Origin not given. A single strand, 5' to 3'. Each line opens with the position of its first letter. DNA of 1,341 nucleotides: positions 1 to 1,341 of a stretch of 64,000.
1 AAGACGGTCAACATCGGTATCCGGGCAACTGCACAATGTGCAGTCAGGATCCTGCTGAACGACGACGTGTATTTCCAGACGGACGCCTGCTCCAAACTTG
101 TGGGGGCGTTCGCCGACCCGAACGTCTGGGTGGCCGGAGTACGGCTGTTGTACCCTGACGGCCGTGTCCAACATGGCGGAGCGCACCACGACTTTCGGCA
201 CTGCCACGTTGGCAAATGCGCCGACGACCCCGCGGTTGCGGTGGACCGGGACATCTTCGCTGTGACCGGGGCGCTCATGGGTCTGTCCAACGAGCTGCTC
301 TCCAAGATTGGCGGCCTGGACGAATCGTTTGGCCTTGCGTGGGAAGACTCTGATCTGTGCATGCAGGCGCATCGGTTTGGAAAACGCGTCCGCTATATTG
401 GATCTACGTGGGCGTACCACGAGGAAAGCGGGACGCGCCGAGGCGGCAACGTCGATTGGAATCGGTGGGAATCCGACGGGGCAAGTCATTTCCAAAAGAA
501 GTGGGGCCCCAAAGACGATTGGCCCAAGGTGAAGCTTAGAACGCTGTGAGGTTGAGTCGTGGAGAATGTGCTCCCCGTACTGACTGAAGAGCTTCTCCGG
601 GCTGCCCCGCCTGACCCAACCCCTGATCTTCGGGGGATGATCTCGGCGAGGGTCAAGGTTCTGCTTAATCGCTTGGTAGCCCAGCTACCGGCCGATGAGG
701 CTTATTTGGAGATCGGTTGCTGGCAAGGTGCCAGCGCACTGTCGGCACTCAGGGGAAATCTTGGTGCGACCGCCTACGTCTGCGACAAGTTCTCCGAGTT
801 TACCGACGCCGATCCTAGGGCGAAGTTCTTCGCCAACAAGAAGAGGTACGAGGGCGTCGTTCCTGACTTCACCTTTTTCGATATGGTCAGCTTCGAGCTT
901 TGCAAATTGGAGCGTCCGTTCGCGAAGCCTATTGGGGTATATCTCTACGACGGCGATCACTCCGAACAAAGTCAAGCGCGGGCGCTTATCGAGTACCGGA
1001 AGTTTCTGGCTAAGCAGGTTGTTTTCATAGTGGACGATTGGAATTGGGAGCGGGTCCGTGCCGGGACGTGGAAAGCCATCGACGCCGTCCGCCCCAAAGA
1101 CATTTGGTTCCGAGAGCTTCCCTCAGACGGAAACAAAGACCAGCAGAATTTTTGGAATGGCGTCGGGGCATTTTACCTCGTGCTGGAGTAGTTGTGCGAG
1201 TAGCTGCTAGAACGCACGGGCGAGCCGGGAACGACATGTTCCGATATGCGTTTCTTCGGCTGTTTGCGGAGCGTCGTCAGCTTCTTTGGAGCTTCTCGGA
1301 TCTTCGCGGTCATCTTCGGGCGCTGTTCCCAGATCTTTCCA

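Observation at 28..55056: Genome-wide network of a 17-bp palindromic operator (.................)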

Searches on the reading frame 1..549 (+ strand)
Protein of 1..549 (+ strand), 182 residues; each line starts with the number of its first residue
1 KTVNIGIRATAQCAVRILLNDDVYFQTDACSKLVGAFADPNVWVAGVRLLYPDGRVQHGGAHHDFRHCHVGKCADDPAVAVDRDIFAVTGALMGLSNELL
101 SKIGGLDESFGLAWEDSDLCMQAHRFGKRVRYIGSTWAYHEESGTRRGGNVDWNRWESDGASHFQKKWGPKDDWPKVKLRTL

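Call 21: search_protein_families(library=phrogs, proteins=[window:1-549:+], max_evalue=0.001)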
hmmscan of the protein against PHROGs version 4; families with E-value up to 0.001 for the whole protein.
window:1-549:+ (182 aa): 0 families

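Call 22: search_protein_families(library=pfam, proteins=[window:1-549:+], max_evalue=0.01)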
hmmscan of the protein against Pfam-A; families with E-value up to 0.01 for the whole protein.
window:1-549:+ (182 aa): 1 family
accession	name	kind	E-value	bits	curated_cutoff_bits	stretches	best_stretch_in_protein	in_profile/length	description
PF13632.12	Glyco_trans_2_3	-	6.6e-05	23.2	27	1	18-143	4-125/198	Glycosyl transferase family group 2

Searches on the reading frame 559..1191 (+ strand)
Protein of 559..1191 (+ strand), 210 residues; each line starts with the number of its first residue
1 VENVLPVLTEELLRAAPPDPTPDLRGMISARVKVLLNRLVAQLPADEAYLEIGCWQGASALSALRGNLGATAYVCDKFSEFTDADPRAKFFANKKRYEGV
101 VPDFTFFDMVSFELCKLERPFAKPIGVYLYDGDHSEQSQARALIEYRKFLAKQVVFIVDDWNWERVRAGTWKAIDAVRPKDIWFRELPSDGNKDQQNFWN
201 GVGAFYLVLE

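Call 99: find_encoding_contigs(protein=window:559-1191:+, flank=10000, max_places=2)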
Protein window:559-1191:+ (210 aa): 1 contig read that carries it; 1 place shown.
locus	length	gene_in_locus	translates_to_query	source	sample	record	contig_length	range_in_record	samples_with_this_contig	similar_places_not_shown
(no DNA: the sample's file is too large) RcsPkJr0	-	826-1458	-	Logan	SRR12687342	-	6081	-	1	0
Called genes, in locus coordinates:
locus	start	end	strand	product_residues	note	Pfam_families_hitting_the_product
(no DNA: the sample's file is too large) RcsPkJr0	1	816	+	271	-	?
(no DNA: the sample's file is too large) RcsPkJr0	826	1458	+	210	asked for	PF13578:Methyltransf_24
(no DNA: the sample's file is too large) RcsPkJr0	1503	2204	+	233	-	PF01531:Glyco_transf_11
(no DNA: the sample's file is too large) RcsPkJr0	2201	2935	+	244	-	PF00535:Glycos_transf_2 (weak), PF10111:Glyco_tranf_2_2 (faint), PF02709:Glyco_transf_7C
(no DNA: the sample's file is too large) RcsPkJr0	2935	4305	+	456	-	PF22882:GT-D-like (weak)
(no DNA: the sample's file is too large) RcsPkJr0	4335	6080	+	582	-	?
